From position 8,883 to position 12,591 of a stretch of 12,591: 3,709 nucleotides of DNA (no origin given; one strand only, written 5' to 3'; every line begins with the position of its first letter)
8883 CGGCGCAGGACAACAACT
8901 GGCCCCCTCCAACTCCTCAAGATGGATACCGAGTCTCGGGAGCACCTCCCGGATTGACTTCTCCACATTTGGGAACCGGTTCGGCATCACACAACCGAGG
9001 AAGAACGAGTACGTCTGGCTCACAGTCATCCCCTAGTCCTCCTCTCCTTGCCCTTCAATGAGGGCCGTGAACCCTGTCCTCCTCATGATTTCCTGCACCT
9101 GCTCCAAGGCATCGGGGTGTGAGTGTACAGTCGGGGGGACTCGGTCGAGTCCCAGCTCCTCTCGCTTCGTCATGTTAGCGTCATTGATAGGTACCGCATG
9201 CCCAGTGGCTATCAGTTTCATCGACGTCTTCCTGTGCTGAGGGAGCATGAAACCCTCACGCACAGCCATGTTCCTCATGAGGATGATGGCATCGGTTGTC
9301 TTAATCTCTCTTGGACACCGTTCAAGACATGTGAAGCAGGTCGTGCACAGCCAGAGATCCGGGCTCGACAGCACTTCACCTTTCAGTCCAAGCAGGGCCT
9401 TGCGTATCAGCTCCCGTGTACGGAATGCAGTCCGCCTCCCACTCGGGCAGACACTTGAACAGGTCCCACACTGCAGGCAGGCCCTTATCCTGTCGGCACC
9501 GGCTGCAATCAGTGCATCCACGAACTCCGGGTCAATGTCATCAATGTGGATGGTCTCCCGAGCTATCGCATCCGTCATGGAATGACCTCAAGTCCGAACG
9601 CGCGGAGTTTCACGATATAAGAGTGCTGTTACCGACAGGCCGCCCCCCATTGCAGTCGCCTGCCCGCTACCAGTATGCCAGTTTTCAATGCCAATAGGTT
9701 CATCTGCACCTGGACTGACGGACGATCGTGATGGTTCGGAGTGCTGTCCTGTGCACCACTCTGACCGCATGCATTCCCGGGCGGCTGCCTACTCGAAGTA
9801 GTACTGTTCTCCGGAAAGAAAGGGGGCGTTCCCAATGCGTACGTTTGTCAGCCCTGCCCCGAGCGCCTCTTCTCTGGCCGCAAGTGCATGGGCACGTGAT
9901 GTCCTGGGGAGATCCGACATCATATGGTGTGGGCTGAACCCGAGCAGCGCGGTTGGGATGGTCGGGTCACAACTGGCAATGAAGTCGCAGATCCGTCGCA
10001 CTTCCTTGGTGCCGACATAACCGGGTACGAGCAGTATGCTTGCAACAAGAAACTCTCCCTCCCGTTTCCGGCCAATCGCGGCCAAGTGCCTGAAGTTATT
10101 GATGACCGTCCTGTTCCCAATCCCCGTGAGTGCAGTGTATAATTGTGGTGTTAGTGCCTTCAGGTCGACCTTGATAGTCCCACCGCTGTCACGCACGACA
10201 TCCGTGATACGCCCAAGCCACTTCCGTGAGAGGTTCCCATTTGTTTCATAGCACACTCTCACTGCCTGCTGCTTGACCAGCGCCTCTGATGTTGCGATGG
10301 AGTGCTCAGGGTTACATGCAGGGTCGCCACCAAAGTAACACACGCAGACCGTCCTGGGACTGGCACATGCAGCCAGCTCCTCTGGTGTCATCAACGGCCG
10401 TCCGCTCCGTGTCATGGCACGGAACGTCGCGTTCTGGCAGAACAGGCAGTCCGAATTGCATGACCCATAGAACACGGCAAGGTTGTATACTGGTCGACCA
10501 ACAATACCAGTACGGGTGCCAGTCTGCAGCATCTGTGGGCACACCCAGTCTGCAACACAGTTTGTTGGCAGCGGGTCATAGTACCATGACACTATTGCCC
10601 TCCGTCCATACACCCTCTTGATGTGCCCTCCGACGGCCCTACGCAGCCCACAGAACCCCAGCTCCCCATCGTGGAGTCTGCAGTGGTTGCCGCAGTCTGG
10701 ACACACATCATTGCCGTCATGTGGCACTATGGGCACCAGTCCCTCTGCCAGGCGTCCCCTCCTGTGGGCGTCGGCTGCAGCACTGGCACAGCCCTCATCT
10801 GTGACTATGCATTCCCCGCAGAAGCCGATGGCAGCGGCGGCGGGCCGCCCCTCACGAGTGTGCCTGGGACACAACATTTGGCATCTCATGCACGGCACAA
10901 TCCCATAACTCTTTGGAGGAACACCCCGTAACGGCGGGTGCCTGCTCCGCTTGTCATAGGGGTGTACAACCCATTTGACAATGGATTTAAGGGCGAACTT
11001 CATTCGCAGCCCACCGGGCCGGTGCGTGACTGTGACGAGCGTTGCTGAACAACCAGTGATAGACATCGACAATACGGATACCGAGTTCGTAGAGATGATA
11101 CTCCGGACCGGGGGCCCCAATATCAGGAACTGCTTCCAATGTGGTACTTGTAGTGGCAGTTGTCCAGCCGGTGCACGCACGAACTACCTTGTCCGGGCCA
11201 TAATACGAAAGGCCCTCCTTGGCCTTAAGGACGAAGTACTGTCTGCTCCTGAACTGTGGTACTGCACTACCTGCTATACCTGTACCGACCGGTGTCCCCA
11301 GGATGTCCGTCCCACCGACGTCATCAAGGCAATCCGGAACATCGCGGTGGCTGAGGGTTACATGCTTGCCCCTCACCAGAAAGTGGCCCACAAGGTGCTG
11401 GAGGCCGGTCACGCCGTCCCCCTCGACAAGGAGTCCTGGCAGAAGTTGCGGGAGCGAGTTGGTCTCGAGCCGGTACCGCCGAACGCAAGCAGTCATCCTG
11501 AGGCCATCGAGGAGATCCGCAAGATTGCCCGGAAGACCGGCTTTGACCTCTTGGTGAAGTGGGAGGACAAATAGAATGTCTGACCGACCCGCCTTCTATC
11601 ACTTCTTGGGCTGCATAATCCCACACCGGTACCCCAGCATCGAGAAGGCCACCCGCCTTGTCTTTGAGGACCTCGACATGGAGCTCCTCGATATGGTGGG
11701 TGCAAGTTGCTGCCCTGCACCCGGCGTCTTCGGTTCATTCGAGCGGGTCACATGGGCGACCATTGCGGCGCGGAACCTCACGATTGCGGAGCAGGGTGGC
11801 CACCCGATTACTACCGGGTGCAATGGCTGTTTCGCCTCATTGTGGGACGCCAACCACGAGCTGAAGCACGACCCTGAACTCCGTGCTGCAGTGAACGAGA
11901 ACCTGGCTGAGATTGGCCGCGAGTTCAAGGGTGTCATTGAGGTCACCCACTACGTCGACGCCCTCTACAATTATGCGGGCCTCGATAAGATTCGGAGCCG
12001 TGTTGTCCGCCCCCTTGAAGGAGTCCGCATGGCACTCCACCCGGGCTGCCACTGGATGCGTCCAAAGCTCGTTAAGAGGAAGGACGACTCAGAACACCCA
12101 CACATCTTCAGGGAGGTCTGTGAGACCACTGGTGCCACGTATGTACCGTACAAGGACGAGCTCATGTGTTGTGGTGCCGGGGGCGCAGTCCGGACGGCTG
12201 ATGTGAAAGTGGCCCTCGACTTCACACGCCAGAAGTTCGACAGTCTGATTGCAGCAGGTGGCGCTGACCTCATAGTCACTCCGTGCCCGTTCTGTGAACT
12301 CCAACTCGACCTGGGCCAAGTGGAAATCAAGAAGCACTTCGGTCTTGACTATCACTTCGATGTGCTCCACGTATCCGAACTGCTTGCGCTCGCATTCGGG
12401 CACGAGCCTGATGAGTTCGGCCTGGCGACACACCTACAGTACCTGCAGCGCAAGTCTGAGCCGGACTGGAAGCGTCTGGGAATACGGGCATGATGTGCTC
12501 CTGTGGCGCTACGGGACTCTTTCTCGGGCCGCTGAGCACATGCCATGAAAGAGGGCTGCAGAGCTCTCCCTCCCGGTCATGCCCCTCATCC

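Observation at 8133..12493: Two back-to-back hdrCB operons enclosing a radical SAM gene, with no hdrA or mvh nearby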

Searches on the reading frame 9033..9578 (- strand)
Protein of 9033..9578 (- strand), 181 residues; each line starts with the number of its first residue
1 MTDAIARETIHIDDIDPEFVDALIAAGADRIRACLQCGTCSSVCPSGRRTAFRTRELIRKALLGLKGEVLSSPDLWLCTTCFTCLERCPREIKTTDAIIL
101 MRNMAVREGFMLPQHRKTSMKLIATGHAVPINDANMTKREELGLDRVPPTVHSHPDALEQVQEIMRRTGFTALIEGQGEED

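Call 3: search_protein_families(library=pfam, proteins=[window:9033-9578:-], max_evalue=0.01)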
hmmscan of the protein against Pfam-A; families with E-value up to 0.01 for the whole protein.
window:9033-9578:- (181 aa): 9 families
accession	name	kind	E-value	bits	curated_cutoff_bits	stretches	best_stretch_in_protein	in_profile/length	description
PF13183.11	Fer4_8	-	4.9e-12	46.6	27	1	32-92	3-68/68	4Fe-4S dicluster domain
PF13534.11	Fer4_17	-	1.9e-09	38.4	22.2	1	33-92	1-60/61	4Fe-4S dicluster domain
PF13187.11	Fer4_9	-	3.6e-09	36.9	27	1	33-91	1-50/52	4Fe-4S dicluster domain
PF13237.11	Fer4_10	-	2.9e-08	34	25.5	1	32-89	7-53/53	4Fe-4S dicluster domain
PF12838.12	Fer4_7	-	2.8e-06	28.1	27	1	34-91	2-51/52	4Fe-4S dicluster domain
PF13484.11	Fer4_16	-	7.5e-05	23.9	30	0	34-47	2-15/66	4Fe-4S double cluster binding domain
PF12798.12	Fer4_3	-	0.00011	23.2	27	0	34-47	1-14/15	4Fe-4S binding domain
PF12797.12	Fer4_2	-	0.0018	18.6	24.5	0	33-46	9-22/22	4Fe-4S binding domain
PF12837.12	Fer4_6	-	0.0029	17.9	25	0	33-47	8-22/24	4Fe-4S binding domain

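Call 5: search_protein_families(library=ncbifam, proteins=[window:9033-9578:-], max_evalue=0.001)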
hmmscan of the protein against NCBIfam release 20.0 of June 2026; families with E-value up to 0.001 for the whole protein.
window:9033-9578:- (181 aa): 16 families
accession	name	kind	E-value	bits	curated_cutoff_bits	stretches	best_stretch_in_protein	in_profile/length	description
TIGR03290.1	CoB_CoM_SS_C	equivalog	3.6e-63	211.8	160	1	31-174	1-144/144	CoB--CoM heterodisulfide reductase subunit C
NF038018.1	qmoC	equivalog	2.1e-22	80.1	300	1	16-108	2-94/360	quinone-interacting membrane-bound oxidoreductase complex subunit QmoC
NF041890.1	hdrC_Methbact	equivalog_domain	5e-19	68.6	270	1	18-110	15-106/192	ferredoxin:CoB-CoM heterodisulfide reductase subunit HdrC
NF041779.1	hetero_SS_HdrC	equivalog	7.6e-16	58.2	350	1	31-112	30-110/198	ferredoxin:CoB-CoM heterodisulfide reductase subunit HdrC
NF004898.0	PRK06259.1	equivalog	3.3e-14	52.4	385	1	29-136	131-247/488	fumarate reductase (CoM/CoB) subunit TfrB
NF042952.1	MFR_FeS_SdhB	equivalog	2.2e-07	30.2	600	1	63-117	191-246/320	8-methylmenaquinol:fumarate reductase iron-sulfur subunit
TIGR00384.1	dhsB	subfamily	3e-06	26.9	88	1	71-99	191-219/222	succinate dehydrogenase and fumarate reductase iron-sulfur protein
NF004616.0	PRK05950.1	subfamily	4.1e-06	26.1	228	1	73-108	201-236/238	succinate dehydrogenase iron-sulfur subunit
TIGR00314.1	cdhA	equivalog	7.3e-06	24.1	781.3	1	29-99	396-460/784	CO dehydrogenase/acetyl-CoA synthase complex subunit alpha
TIGR00273.1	TIGR00273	equivalog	1.1e-05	24.5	444.8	1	30-127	291-393/432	LutB/LldF family L-lactate oxidation iron-sulfur protein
NF009226.0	PRK12576.1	equivalog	1.2e-05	24.8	344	1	33-110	155-236/317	succinate dehydrogenase/fumarate reductase iron-sulfur subunit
NF042909.1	FMH_DH_FwdF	exception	6.9e-05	22.1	375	1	33-92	100-154/336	tungsten-dependent formylmethanofuran dehydrogenase subunit FwdF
NF040864.1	HgcB_ferredoxin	equivalog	0.00014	21.6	99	0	33-46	15-28/93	mercury methylation ferredoxin HgcB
NF008369.0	PRK11168.1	equivalog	0.00048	19.1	278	0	72-109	54-91/401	anaerobic glycerol-3-phosphate dehydrogenase subunit C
NF009227.0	PRK12577.1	equivalog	0.00057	18.7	349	0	74-107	207-240/330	succinate dehydrogenase/fumarate reductase iron-sulfur subunit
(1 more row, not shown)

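Call 40: search_solved_structures(query=window:9033-9578:-, max_evalue=0.00001, show_alignments=1)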
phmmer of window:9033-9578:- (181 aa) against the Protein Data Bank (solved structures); distinct sequences matched with E-value up to 0.00001: 6.
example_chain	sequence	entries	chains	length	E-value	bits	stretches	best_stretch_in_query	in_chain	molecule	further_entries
8rvu_c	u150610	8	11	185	2.7e-60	206.2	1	10-174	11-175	H(2):CoB-CoM heterodisulfide,ferredoxin reductase subunit C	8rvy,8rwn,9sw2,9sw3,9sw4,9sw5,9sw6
8rvv_C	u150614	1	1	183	2.7e-60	206.1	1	10-174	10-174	H(2):CoB-CoM heterodisulfide,ferredoxin reductase subunit C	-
7bkb_C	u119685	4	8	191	7.5e-45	155.9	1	5-165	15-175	CoB--CoM heterodisulfide reductase subunit C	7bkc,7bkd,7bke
5odc_C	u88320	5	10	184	9.3e-43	149.1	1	30-175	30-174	Heterodisulfide reductase, subunit C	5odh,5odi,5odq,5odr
9sfi_E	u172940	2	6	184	3.3e-41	144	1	30-174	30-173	H(2)/formate:CoB-CoM heterodisulfide,ferredoxin reductase subunit C2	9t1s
9ojn_A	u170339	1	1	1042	5.2e-06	29.4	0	66-107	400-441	Iron-sulfur-binding reductase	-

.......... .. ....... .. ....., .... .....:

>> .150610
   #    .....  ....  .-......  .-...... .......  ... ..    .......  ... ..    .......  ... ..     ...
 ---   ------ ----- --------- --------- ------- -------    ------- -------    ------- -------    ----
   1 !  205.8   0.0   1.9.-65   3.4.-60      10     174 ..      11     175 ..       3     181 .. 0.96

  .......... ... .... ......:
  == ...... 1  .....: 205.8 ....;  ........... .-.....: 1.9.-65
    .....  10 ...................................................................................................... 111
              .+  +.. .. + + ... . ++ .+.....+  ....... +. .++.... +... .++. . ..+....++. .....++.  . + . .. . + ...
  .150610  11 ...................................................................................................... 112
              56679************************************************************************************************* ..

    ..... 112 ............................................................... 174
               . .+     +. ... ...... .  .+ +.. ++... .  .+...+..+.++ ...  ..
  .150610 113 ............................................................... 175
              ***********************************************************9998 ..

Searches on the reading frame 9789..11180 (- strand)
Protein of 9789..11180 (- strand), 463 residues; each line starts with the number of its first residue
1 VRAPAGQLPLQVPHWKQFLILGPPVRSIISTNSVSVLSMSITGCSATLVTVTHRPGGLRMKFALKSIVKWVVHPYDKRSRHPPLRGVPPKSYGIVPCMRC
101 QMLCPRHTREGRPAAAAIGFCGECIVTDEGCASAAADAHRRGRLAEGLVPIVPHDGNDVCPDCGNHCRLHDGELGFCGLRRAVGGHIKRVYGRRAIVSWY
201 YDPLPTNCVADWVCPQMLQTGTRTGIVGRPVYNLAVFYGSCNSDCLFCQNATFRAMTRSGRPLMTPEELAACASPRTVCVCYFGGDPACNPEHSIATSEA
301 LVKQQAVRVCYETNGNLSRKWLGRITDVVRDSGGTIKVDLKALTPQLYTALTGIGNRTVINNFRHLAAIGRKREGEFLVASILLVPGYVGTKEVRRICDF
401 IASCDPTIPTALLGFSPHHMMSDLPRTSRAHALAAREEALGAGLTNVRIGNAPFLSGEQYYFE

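Call 3: search_protein_families(library=pfam, proteins=[window:9789-11180:-], max_evalue=0.01)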
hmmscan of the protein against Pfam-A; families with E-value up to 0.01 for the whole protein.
window:9789-11180:- (463 aa): 1 family
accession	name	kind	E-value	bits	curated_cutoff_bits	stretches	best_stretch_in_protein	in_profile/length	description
PF04055.27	Radical_SAM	-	7.1e-12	46.2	29.5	1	237-388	3-154/166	Radical SAM superfamily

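Call 5: search_protein_families(library=ncbifam, proteins=[window:9789-11180:-], max_evalue=0.001)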
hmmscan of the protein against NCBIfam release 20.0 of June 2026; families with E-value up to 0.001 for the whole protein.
window:9789-11180:- (463 aa): 7 families
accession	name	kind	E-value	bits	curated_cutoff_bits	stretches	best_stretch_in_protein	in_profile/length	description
TIGR04337.1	AmmeMemoSam_rS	hypoth_equivalog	1.7e-18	66.6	220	1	155-453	9-287/349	AmmeMemoRadiSam system radical SAM enzyme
TIGR04041.1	activase_YjjW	hypoth_equivalog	3.2e-10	39.9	250.2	1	284-425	116-248/276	YjjW family glycine radical enzyme activase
TIGR02493.1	PFLA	equivalog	1.9e-09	37.3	231.75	1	225-413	9-195/235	pyruvate formate-lyase-activating protein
NF048010.1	SfplDhtActHpsHDes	equivalog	1.2e-07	30.8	430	1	283-415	138-263/298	(2S)-3-sulfopropanediol dehydratase activating enzyme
NF008356.0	PRK11145.1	equivalog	9.1e-07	28.4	375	1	224-404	13-191/246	pyruvate formate lyase 1-activating protein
TIGR02494.1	PFLE_PFLC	subfamily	2.6e-06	26.9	174.35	1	283-407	130-245/293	glycyl-radical enzyme activating protein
TIGR03365.1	Bsubt_queE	equivalog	0.00016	21.3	206.1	1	235-329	26-123/238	7-carboxy-7-deazaguanine synthase QueE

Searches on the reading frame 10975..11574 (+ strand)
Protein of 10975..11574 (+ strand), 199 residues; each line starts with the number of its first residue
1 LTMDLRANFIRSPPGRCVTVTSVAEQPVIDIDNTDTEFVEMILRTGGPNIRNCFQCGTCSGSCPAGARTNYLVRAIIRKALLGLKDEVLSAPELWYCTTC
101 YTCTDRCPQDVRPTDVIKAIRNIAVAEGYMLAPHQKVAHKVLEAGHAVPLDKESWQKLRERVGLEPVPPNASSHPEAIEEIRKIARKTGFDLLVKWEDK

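Call 3: search_protein_families(library=pfam, proteins=[window:10975-11574:+], max_evalue=0.01)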
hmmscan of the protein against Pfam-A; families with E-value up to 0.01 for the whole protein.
window:10975-11574:+ (199 aa): 7 families
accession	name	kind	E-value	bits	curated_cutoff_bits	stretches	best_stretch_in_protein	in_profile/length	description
PF13183.11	Fer4_8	-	2.1e-11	44.6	27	1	51-111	3-68/68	4Fe-4S dicluster domain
PF13187.11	Fer4_9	-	1.7e-10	41.2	27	1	52-110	1-50/52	4Fe-4S dicluster domain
PF13534.11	Fer4_17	-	3.7e-08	34.2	22.2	1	52-111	1-60/61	4Fe-4S dicluster domain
PF13237.11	Fer4_10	-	8.9e-07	29.2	25.5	1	52-108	8-53/53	4Fe-4S dicluster domain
PF13484.11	Fer4_16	-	7e-06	27.2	30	0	52-69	1-18/66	4Fe-4S double cluster binding domain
PF12838.12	Fer4_7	-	0.0004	21.2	27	1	52-111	1-52/52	4Fe-4S dicluster domain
PF00037.32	Fer4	-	0.0014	18.8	21.1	0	52-68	7-23/24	4Fe-4S binding domain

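Call 5: search_protein_families(library=ncbifam, proteins=[window:10975-11574:+], max_evalue=0.001)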
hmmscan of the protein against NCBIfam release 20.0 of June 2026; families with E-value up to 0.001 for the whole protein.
window:10975-11574:+ (199 aa): 19 families
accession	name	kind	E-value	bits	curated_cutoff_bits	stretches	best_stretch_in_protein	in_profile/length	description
TIGR03290.1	CoB_CoM_SS_C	equivalog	4.7e-58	195.2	160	1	51-193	2-143/144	CoB--CoM heterodisulfide reductase subunit C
NF038018.1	qmoC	equivalog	3.7e-24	85.9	300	1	35-128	2-95/360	quinone-interacting membrane-bound oxidoreductase complex subunit QmoC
NF041890.1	hdrC_Methbact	equivalog_domain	5.1e-21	75.1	270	1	40-130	18-107/192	ferredoxin:CoB-CoM heterodisulfide reductase subunit HdrC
NF041779.1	hetero_SS_HdrC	equivalog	9.1e-18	64.4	350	1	49-131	29-110/198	ferredoxin:CoB-CoM heterodisulfide reductase subunit HdrC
NF004898.0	PRK06259.1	equivalog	9.1e-16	57.5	385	1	48-155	131-247/488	fumarate reductase (CoM/CoB) subunit TfrB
NF009226.0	PRK12576.1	equivalog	2.3e-08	33.8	344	1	52-161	155-270/317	succinate dehydrogenase/fumarate reductase iron-sulfur subunit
TIGR00384.1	dhsB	subfamily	8e-08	32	88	1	49-121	138-222/222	succinate dehydrogenase and fumarate reductase iron-sulfur protein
NF004616.0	PRK05950.1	subfamily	3.9e-07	29.5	228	1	50-126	146-235/238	succinate dehydrogenase iron-sulfur subunit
NF008369.0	PRK11168.1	equivalog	1.2e-06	27.7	278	1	50-128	10-91/401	anaerobic glycerol-3-phosphate dehydrogenase subunit C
NF042952.1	MFR_FeS_SdhB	equivalog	3.2e-06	26.4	600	1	92-129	199-236/320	8-methylmenaquinol:fumarate reductase iron-sulfur subunit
TIGR03379.1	glycerol3P_GlpC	equivalog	3.4e-05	22.8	279.9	1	51-123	5-80/397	anaerobic glycerol-3-phosphate dehydrogenase subunit GlpC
NF009227.0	PRK12577.1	equivalog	6.6e-05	21.7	349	0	91-126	205-240/330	succinate dehydrogenase/fumarate reductase iron-sulfur subunit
NF040612.1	F420_dehyd_FpoI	exception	7.2e-05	22.6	180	1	52-113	43-100/135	F420H2 dehydrogenase subunit FpoI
TIGR00314.1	cdhA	equivalog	0.00015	19.7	781.3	1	49-120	397-462/784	CO dehydrogenase/acetyl-CoA synthase complex subunit alpha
NF006391.0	PRK08640.1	equivalog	0.00043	19.3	244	0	93-127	151-184/254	succinate dehydrogenase iron-sulfur subunit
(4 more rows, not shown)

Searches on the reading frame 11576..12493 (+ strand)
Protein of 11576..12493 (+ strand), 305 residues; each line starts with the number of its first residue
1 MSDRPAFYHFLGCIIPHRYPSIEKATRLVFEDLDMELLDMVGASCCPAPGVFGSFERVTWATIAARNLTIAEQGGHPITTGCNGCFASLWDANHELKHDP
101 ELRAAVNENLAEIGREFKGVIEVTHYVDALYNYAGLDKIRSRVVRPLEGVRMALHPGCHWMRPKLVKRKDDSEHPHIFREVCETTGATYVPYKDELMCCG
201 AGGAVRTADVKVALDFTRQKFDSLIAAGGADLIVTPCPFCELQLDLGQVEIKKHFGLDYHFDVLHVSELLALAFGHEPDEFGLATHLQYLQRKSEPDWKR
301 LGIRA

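Call 3: search_protein_families(library=pfam, proteins=[window:11576-12493:+], max_evalue=0.01)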
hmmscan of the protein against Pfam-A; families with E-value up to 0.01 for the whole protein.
window:11576-12493:+ (305 aa): 1 family
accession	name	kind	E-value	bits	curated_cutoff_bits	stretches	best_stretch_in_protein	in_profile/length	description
PF02754.22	CCG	-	6.6e-34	116.3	20.6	2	153-245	2-85/85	Cysteine-rich domain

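Call 5: search_protein_families(library=ncbifam, proteins=[window:11576-12493:+], max_evalue=0.001)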
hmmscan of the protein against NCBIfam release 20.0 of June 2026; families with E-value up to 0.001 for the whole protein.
window:11576-12493:+ (305 aa): 9 families
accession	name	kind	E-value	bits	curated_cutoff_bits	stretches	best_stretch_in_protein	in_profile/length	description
TIGR03288.1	CoB_CoM_SS_B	equivalog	5.4e-113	377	345.15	1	7-286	2-279/290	CoB--CoM heterodisulfide reductase subunit B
NF041780.1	hetero_SS_HdrB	equivalog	2.1e-40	139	450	1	10-286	9-294/304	ferredoxin:CoB-CoM heterodisulfide reductase subunit HdrB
NF042965.1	MFR_anch_SdhE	equivalog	4.8e-40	137.9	500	1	7-285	3-273/282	8-methylmenaquinol:fumarate reductase membrane anchor subunit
NF045670.1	quin_L_LdhH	equivalog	4e-20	71.7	800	1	9-271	471-706/706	L-lactate dehydrogenase (quinone) large subunit LdhH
NF004898.0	PRK06259.1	equivalog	6.7e-16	58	385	1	9-248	266-467/488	fumarate reductase (CoM/CoB) subunit TfrB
NF008434.0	PRK11274.1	equivalog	1.4e-09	37.4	333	1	11-249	174-393/409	glycolate oxidase subunit GlcF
NF008369.0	PRK11168.1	equivalog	9.7e-07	28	278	1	8-247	170-383/401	anaerobic glycerol-3-phosphate dehydrogenase subunit C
NF045724.1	ferredox_TmcB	equivalog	0.00021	20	735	0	121-261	287-417/430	electron transfer complex ferredoxin TmcB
NF045711.1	sulf_resp_HmcF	equivalog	0.00037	19.4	750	0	113-240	298-421/457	sulfate respiration complex iron-sulfur protein HmcF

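Call 26: search_solved_structures(query=window:11576-12493:+, max_evalue=0.00001, show_alignments=1)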
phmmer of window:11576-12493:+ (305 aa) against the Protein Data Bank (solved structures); distinct sequences matched with E-value up to 0.00001: 5.
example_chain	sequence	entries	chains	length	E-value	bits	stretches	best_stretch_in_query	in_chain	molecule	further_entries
8rvv_B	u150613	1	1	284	8.5e-99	334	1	9-281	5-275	H(2):CoB-CoM heterodisulfide,ferredoxin reductase subunit B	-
8rvu_b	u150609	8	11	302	9.1e-99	333.9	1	9-286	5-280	H(2):CoB-CoM heterodisulfide,ferredoxin reductase subunit B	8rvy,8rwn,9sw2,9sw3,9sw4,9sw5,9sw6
9sfi_C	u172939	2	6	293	1.6e-97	329.8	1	8-285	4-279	H(2)/formate:CoB-CoM heterodisulfide,ferredoxin reductase subunit B2 | Heterodisulfide reductase subunit B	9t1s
5odc_B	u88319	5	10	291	2.9e-96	325.7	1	8-286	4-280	Heterodisulfide reductase, subunit B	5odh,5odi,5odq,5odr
7bkb_B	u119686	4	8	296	2e-81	277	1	8-286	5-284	CoB--CoM heterodisulfide reductase subunit B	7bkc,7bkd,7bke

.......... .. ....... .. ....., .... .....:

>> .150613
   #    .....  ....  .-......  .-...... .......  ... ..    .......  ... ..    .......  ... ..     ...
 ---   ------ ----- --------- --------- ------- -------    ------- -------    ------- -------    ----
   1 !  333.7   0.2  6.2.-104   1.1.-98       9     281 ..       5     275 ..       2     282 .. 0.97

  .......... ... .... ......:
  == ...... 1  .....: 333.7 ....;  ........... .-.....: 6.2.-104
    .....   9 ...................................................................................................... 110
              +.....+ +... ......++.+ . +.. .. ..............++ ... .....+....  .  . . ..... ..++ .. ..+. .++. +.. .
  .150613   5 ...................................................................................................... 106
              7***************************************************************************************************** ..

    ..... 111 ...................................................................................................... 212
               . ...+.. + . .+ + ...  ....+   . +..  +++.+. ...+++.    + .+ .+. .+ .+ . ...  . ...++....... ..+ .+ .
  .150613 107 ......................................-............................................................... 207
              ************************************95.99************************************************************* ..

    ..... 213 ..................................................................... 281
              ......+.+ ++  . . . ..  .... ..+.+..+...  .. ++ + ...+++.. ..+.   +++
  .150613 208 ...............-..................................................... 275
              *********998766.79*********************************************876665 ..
